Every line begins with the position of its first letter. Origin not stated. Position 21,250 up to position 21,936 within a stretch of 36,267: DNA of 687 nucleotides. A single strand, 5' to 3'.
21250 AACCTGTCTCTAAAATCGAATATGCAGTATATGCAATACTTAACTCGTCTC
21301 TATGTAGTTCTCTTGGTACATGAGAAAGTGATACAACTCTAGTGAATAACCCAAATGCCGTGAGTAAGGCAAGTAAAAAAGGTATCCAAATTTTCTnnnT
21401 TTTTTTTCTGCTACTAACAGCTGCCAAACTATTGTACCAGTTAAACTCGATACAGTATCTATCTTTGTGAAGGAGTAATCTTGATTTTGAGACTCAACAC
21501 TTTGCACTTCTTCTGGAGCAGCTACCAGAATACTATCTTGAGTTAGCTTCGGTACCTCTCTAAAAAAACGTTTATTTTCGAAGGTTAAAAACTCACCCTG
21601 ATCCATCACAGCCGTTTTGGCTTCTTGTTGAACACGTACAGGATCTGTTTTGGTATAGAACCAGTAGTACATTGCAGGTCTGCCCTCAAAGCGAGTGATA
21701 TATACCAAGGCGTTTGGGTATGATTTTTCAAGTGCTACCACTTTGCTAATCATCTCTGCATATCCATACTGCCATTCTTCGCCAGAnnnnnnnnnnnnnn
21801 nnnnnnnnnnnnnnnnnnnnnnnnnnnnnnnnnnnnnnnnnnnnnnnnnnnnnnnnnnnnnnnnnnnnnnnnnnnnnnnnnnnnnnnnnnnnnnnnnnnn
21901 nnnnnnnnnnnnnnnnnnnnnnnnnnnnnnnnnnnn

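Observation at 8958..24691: Seven intact ArnT/PMT-like paralogues share a four-part signature plus a C-terminal soluble domain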

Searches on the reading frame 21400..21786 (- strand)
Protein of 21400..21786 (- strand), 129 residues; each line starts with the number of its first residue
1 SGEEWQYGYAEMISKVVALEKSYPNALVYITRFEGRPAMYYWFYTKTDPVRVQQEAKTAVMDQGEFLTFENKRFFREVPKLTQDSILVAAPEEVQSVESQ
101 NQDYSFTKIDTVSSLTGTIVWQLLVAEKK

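Call 46: predict_structure(alignment_id=A3)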
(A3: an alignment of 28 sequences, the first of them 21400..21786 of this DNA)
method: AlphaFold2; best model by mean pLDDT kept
length: 129 residues; sequences in the alignment: 28
mean_pLDDT: 93.6   pTM: 0.87
mean pLDDT of the five models: 93.6, 92.3, 92.1, 90.6, 84.3
residues with pLDDT >= 90: 116; 70-90: 7; 50-70: 4; < 50: 2
segments of 3 or more residues with pLDDT < 50: none
pLDDT, mean of each block of 10 residues (from residue 1): 70 97 98 93 95 92 91 97 98 98 98 93 98
secondary structure, 60 per line:
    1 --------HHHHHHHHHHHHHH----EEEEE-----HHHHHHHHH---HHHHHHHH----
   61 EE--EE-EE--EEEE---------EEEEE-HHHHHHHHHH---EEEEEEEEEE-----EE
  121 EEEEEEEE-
elements in order: H9-22 E27-31 H37-45 H49-56 E72-75 E85-89 H91-100 E104-113 E119-128

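Call 50: fold_search(model_id=the predicted structure, library=pdb)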
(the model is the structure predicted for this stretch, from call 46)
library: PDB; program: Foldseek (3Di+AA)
matches with E <= 10: 515; with E <= 0.001: 0
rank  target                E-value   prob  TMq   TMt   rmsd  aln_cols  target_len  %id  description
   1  7km9                  4.8e-02  0.30  0.30  0.26   8.2       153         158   10  Crystal Structure of Dihydrofolate reductase (DHFR) from Mycobacterium ulcerans Agy99 in complex with NADP and inhibitor (released 2021-07-07)
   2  7km7                  5.5e-02  0.25  0.29  0.26   8.7       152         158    9  Crystal Structure of Dihydrofolate reductase (DHFR) from Mycobacterium ulcerans Agy99 in complex with NADP and inhibitor (released 2021-07-07)
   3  5ujf                  8.1e-02  0.20  0.28  0.24   8.8       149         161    9  Crystal Structure of Mycobacterium tuberculosis Dihydrofolate Reductase Bound p218 Inhibitor (released 2017-02-01)
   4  3i8a                  9.8e-02  0.13  0.25  0.22   8.8       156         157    9  Staphylococcus aureus H30N, F98Y Dihydrofolate Reductase complexed with NADPH and 2,4-diamino-5-(3-(2,5-dimethoxyphenyl) (released 2010-02-09)
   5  8ryd_D                1.0e-01  0.18  0.29  0.20  13.2       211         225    6  AzeJ in complex with SAH from Pseudomonas aeruginosa (released 2025-01-01)
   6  1xdz                  1.1e-01  0.28  0.36  0.25   7.9       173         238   10  Crystal Structure of Gram_Positive Bacillus subtilis Glucose inhibited Division protein B (gidB), Structural genomics, M (released 2004-10-26)
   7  5ufm_B                1.2e-01  0.33  0.39  0.27   7.8       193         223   10  Crystal structure of Burkholderia thailandensis 1,6-didemethyltoxoflavin-N1-methyltransferase with bound 1,6-didemethy (released 2017-12-13)
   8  3ql0                  1.6e-01  0.10  0.24  0.21   9.7       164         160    8  Crystal structure of N23PP/S148A mutant of E. coli dihydrofolate reductase (released 2011-04-20)
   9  2zth                  1.8e-01  0.35  0.40  0.28   9.4       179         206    9  Crystal structure of holo form of rat catechol-o-methyltransferase (released 2009-01-13)
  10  2cig                  1.9e-01  0.14  0.30  0.25   8.5       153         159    9  Dihydrofolate reductase from Mycobacterium tuberculosis inhibited by the acyclic 4R isomer of INH-NADP a derivative of t (released 2006-04-25)
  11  8ryf_B                1.9e-01  0.11  0.25  0.18  13.1       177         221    7  AzeJ in complex with MTA and AZE from Pseudomonas aeruginosa (P4(2)22) (released 2025-01-01)
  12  9o6k_B                1.9e-01  0.11  0.24  0.16  11.4       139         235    7  Cryo-EM structure of AMT1-AMT7-AMTP1-AMTP2 complex (released 2025-08-13)
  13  8ryf_A                2.0e-01  0.10  0.23  0.16  13.7       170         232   10  AzeJ in complex with MTA and AZE from Pseudomonas aeruginosa (P4(2)22) (released 2025-01-01)
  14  7l9t                  2.1e-01  0.14  0.29  0.25   9.5       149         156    8  Crystal Structure of Dihydrofolate reductase from Mycolicibacterium smegmatis in complex with SDDC-0001565 inhibitor (released 2021-01-20)
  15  3m09                  2.1e-01  0.08  0.23  0.20   9.4       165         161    8  F98Y TMP-resistant Dihydrofolate Reductase from Staphylococcus aureus with inhibitor RAB1 (released 2010-07-14)
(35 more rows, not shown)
